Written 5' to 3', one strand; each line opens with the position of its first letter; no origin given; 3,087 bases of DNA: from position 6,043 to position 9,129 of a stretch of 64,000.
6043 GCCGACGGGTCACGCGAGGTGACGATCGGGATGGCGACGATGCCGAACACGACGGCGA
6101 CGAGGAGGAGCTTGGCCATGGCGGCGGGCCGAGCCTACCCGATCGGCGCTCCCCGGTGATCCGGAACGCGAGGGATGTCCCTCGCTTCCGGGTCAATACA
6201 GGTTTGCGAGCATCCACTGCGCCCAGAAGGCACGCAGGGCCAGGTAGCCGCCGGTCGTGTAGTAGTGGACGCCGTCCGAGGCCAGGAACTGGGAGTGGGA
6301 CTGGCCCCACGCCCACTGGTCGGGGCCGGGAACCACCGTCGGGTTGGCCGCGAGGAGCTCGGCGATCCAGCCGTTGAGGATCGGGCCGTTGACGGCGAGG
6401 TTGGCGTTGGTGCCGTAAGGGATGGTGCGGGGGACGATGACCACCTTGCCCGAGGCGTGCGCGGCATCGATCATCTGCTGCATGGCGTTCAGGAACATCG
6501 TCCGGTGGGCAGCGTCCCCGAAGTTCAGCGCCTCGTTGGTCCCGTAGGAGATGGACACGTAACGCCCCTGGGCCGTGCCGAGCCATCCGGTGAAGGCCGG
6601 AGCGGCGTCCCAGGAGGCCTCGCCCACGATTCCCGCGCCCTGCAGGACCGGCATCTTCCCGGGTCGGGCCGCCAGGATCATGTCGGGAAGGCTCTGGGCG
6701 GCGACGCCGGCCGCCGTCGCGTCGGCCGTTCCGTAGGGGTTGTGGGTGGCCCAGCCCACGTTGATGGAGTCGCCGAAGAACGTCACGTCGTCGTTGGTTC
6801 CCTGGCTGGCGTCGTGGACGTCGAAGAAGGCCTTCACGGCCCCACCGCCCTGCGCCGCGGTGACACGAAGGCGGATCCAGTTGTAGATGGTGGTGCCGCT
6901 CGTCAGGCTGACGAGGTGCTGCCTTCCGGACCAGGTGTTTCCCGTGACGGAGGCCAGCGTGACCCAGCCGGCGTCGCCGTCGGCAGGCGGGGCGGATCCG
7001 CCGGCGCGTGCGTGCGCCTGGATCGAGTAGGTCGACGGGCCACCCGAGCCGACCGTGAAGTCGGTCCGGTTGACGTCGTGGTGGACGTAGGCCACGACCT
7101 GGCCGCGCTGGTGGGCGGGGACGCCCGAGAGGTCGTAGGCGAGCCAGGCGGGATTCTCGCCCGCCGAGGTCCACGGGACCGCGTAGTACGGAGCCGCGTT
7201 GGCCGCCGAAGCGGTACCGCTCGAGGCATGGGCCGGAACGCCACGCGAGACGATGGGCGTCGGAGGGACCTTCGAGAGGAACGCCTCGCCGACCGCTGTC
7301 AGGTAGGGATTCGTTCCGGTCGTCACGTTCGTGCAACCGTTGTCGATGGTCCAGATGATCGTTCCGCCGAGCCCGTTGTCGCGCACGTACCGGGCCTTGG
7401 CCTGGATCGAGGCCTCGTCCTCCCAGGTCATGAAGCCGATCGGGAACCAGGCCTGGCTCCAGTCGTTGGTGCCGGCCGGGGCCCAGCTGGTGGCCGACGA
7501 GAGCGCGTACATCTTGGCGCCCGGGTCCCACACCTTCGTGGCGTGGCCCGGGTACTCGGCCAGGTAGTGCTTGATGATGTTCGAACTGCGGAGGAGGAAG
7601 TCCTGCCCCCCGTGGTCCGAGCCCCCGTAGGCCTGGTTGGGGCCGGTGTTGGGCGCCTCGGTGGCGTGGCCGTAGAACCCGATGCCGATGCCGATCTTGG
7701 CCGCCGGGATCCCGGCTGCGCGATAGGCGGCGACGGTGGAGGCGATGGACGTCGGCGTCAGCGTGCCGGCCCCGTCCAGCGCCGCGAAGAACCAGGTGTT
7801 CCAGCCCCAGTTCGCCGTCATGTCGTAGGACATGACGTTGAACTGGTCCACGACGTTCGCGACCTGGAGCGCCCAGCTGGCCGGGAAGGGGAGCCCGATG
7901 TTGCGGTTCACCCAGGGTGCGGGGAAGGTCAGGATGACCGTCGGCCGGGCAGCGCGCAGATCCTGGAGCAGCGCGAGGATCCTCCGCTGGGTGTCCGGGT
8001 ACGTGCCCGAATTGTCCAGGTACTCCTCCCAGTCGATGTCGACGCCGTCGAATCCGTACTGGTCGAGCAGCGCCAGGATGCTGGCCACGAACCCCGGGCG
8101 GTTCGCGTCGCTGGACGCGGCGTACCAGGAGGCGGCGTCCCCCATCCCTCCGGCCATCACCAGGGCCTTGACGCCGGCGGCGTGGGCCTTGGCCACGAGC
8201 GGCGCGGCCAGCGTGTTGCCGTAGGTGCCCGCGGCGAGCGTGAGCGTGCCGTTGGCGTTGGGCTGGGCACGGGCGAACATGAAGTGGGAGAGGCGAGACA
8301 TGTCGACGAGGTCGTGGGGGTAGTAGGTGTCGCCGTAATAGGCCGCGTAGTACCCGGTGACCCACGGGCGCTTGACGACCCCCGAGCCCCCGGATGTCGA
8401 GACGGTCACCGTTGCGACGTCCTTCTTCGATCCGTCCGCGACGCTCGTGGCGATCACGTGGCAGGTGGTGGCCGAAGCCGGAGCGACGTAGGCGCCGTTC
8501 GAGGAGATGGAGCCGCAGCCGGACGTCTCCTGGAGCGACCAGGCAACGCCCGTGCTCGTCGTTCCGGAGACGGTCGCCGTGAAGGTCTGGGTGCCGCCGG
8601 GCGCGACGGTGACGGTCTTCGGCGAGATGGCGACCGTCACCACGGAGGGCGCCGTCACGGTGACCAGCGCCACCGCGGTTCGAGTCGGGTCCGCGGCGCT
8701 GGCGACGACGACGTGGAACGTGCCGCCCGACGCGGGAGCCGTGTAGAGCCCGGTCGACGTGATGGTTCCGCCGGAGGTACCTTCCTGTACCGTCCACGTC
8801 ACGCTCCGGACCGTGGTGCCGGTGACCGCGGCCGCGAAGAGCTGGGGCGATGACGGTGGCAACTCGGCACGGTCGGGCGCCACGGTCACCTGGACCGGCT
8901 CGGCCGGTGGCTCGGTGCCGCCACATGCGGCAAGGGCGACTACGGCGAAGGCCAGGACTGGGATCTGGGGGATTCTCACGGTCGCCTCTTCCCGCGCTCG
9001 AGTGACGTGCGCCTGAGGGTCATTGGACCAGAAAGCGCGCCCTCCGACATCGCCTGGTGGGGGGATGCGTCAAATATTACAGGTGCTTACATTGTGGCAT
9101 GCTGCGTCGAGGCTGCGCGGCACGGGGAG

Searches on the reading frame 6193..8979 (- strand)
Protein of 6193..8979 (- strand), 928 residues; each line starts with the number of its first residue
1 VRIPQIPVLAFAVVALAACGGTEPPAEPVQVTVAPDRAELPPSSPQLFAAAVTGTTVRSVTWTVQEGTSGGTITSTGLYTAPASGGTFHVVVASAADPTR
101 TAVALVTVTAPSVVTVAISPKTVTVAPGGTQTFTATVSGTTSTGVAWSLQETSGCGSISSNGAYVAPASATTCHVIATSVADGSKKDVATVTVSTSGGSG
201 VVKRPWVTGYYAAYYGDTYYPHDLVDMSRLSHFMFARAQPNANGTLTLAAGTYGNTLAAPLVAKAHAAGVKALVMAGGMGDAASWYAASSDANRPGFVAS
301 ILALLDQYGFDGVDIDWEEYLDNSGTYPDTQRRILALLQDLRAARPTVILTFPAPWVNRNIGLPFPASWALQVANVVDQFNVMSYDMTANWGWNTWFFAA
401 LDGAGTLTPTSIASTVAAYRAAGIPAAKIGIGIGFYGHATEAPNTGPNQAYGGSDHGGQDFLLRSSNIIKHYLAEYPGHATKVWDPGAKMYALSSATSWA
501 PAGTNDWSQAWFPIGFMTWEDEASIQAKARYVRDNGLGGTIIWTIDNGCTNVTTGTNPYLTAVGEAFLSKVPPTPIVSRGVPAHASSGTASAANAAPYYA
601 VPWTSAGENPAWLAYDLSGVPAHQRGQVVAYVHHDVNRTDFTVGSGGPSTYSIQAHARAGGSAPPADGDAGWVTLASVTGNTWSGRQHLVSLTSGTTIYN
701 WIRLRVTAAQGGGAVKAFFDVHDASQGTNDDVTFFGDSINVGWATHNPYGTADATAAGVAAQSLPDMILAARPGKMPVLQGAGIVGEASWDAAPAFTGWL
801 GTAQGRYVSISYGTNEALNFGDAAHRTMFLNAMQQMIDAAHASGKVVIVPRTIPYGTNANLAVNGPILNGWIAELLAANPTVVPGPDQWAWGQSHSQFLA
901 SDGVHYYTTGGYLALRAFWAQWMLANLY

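Call 3: search_protein_families(library=pfam, proteins=[window:6193-8979:-], max_evalue=0.01)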
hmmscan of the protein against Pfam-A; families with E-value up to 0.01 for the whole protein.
window:6193-8979:- (928 aa): 2 families
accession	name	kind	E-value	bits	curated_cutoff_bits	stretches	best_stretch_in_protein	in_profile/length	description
PF00704.34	Glyco_hydro_18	-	9.8e-38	131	29.6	1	210-547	5-316/317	Glycosyl hydrolases family 18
PF13472.12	Lipase_GDSL_2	-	2.3e-08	35.2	32.9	1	734-905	1-170/178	GDSL-like Lipase/Acylhydrolase family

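Call 4: search_protein_families(library=ncbifam, proteins=[window:6193-8979:-], max_evalue=0.01)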
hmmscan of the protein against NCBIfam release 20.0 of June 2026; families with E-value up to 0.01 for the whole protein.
window:6193-8979:- (928 aa): 2 families
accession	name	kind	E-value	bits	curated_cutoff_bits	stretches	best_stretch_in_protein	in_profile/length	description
NF052619.1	ChiD_Serratia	equivalog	2.3e-16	59.8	750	1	267-439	101-278/416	chitinase ChiD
NF045482.1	Endoglyc_H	equivalog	0.0016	17.7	300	1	266-352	77-164/267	endo-beta-N-acetylglucosaminidase H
